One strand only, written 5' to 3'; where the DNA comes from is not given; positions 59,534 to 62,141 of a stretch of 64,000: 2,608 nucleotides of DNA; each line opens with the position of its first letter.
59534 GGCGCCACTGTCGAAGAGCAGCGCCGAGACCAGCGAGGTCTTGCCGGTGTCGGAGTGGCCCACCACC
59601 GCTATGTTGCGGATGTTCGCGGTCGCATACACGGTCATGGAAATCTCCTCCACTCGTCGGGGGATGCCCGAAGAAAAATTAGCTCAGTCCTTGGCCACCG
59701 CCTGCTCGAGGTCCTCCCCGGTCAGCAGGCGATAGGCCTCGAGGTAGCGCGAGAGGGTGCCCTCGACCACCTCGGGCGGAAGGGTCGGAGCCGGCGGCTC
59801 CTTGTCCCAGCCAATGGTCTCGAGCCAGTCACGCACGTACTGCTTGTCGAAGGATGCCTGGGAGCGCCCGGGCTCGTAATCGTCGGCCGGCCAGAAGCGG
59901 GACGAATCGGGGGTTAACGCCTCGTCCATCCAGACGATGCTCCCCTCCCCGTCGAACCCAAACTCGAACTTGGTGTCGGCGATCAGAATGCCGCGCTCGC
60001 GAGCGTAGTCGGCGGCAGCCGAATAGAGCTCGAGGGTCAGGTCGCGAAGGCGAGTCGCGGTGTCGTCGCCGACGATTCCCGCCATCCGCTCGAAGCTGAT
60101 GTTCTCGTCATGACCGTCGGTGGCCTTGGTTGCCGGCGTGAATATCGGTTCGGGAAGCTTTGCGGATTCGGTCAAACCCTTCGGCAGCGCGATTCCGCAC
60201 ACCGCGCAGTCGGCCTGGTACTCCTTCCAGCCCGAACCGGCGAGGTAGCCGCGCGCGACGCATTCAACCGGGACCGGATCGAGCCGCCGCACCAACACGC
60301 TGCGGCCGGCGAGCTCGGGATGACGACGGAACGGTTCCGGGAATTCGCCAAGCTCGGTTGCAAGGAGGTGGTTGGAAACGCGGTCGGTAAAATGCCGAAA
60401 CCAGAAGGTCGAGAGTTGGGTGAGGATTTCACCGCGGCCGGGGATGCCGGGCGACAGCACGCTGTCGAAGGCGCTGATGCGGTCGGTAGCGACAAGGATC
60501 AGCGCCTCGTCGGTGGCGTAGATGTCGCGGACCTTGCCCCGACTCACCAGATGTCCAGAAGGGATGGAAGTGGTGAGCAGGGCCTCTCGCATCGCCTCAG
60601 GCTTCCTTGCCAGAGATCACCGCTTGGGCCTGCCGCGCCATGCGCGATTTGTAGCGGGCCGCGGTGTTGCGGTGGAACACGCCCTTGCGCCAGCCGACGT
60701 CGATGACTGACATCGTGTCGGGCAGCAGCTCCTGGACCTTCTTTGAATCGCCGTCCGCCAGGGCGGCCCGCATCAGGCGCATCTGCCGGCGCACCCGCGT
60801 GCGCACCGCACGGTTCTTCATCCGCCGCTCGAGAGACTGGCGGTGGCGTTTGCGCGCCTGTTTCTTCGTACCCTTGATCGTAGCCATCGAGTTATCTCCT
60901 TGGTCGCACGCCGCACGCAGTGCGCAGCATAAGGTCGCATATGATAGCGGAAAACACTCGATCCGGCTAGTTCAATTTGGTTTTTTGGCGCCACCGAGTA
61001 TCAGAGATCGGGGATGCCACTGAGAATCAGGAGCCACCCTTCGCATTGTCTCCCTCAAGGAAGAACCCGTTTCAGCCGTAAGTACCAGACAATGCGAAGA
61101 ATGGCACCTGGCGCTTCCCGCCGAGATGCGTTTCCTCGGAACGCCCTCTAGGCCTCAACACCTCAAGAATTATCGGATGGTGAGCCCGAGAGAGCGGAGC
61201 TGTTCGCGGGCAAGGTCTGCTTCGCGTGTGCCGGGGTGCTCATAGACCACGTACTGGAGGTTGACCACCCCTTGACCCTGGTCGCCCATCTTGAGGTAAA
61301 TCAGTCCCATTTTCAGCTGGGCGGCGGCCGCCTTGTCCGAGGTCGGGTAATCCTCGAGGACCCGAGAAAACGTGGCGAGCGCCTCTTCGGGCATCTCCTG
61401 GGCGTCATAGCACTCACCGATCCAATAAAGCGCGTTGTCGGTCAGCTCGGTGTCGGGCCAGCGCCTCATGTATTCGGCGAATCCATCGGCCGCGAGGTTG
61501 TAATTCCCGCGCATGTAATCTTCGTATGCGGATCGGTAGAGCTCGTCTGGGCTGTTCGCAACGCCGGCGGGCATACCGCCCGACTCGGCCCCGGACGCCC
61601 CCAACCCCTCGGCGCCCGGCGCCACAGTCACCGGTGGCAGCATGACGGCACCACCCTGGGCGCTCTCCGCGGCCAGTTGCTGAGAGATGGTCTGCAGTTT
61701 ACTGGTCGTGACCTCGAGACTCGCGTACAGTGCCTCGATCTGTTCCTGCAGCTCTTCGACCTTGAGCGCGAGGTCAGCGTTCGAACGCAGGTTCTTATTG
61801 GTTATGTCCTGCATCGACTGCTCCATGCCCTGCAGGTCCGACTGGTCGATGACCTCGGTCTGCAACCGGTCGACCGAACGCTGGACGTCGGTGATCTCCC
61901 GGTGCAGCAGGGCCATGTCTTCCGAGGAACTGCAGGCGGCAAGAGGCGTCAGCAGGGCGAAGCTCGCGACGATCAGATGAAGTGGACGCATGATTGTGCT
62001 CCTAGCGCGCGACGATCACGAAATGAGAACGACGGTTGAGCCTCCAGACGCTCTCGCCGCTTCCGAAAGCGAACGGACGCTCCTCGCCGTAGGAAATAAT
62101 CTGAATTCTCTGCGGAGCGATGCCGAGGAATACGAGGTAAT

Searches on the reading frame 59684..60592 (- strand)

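Call 49: search_protein_families(library=pfam, proteins=[window:59684-60592:-], max_evalue=0.00001)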
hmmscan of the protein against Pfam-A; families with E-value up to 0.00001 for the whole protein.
window:59684-60592:- (302 aa): 1 family
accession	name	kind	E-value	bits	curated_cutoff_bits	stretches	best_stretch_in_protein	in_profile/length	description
PF01259.24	SAICAR_synt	-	6.7e-76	255.5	20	1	16-265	2-229/233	SAICAR synthetase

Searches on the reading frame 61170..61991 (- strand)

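Call 49: search_protein_families(library=pfam, proteins=[window:61170-61991:-], max_evalue=0.00001)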
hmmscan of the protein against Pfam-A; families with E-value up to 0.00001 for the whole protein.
window:61170-61991:- (273 aa): 3 families
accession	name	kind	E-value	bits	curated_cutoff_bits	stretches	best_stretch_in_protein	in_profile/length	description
PF13174.12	TPR_6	-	4.3e-15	55.7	26.3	1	187-218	2-33/33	Tetratricopeptide repeat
PF13525.12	YfiO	-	6.3e-08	33.1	25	0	146-221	3-78/203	Outer membrane lipoprotein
PF13424.12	TPR_12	-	1.4e-07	32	30.1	0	186-238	4-61/77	Tetratricopeptide repeat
